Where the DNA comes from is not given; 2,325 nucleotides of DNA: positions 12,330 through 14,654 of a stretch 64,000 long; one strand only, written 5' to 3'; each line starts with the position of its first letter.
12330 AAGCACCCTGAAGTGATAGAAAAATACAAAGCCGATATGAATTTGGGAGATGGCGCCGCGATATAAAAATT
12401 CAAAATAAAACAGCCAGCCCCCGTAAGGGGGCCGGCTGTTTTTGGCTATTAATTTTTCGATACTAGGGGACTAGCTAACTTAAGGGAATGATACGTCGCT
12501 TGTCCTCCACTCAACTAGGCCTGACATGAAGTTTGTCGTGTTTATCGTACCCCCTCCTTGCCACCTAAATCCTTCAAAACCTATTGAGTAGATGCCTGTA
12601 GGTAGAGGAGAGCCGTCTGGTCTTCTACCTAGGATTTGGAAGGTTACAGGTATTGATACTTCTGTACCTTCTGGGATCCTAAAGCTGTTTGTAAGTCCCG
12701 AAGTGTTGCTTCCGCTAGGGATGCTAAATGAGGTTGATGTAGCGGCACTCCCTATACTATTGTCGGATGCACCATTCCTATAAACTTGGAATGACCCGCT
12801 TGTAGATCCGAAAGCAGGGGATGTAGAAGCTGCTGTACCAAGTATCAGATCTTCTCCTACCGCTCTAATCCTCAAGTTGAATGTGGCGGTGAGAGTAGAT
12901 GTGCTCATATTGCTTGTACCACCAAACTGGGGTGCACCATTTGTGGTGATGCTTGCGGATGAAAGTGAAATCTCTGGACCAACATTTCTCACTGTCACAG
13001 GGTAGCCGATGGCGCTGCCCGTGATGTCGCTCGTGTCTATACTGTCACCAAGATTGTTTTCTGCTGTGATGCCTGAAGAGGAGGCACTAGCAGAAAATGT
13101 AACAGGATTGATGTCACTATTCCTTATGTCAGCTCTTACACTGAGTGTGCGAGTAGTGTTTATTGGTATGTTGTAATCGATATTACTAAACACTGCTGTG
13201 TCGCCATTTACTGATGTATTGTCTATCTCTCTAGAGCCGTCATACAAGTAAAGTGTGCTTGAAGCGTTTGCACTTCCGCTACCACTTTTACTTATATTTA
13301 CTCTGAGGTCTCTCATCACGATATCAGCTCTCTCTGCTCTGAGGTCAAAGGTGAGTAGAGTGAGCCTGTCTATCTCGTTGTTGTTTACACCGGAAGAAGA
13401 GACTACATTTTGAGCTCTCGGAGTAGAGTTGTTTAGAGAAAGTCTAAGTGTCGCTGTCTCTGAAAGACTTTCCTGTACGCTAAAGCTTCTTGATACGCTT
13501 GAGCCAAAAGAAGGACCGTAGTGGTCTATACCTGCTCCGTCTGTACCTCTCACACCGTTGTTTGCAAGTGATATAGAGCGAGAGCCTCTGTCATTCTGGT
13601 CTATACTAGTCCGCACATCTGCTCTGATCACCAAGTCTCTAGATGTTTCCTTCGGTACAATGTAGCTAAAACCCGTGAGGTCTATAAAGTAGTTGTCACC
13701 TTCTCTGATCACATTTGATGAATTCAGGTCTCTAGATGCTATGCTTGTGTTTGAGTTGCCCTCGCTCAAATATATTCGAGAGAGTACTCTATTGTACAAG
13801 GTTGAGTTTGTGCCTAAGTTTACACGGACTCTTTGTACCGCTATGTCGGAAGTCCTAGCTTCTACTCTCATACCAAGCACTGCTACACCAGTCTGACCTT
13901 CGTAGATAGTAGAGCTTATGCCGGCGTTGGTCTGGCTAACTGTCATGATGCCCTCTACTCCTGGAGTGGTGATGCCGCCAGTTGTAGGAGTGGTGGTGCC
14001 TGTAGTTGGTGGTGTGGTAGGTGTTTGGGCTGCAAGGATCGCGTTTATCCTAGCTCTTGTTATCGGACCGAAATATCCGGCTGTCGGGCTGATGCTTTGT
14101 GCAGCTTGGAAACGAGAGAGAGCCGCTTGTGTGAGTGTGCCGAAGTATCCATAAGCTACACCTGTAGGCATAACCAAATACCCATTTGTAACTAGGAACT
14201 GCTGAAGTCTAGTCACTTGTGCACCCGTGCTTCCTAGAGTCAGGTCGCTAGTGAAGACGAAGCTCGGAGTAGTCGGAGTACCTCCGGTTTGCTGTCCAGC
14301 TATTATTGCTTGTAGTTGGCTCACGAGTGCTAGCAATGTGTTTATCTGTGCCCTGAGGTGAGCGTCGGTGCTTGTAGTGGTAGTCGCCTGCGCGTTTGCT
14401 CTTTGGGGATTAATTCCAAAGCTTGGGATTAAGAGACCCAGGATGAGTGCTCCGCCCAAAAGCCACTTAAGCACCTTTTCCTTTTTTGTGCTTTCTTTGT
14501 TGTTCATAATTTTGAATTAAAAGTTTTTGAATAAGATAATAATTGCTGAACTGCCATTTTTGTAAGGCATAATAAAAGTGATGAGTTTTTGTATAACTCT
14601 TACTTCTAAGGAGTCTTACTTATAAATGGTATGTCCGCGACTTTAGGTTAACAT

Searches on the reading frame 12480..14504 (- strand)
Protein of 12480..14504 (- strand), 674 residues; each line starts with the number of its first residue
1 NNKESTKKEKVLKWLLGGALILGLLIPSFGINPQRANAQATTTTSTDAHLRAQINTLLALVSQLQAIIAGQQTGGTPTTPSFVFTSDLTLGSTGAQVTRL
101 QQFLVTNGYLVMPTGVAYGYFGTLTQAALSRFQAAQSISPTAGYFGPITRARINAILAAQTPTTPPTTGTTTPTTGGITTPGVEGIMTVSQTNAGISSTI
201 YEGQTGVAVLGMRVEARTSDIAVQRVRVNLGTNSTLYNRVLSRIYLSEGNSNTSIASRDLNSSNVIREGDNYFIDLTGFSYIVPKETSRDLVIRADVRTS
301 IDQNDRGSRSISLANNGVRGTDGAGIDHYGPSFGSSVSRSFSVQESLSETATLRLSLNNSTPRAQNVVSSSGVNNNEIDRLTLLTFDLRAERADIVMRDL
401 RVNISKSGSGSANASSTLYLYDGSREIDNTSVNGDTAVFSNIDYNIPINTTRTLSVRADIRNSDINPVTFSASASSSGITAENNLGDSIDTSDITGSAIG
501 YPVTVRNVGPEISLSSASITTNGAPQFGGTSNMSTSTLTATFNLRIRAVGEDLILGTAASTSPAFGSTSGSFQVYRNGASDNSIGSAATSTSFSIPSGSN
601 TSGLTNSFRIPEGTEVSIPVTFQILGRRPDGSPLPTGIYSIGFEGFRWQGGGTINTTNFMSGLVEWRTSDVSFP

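Call 8: search_protein_families(library=pfam, proteins=[window:12480-14504:-], max_evalue=0.00001)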
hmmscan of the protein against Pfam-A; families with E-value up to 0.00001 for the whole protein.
window:12480-14504:- (674 aa): 1 family
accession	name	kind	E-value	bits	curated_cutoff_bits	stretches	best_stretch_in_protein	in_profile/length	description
PF01471.23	PG_binding_1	-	5.2e-09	36.6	23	1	93-152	1-56/57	Putative peptidoglycan binding domain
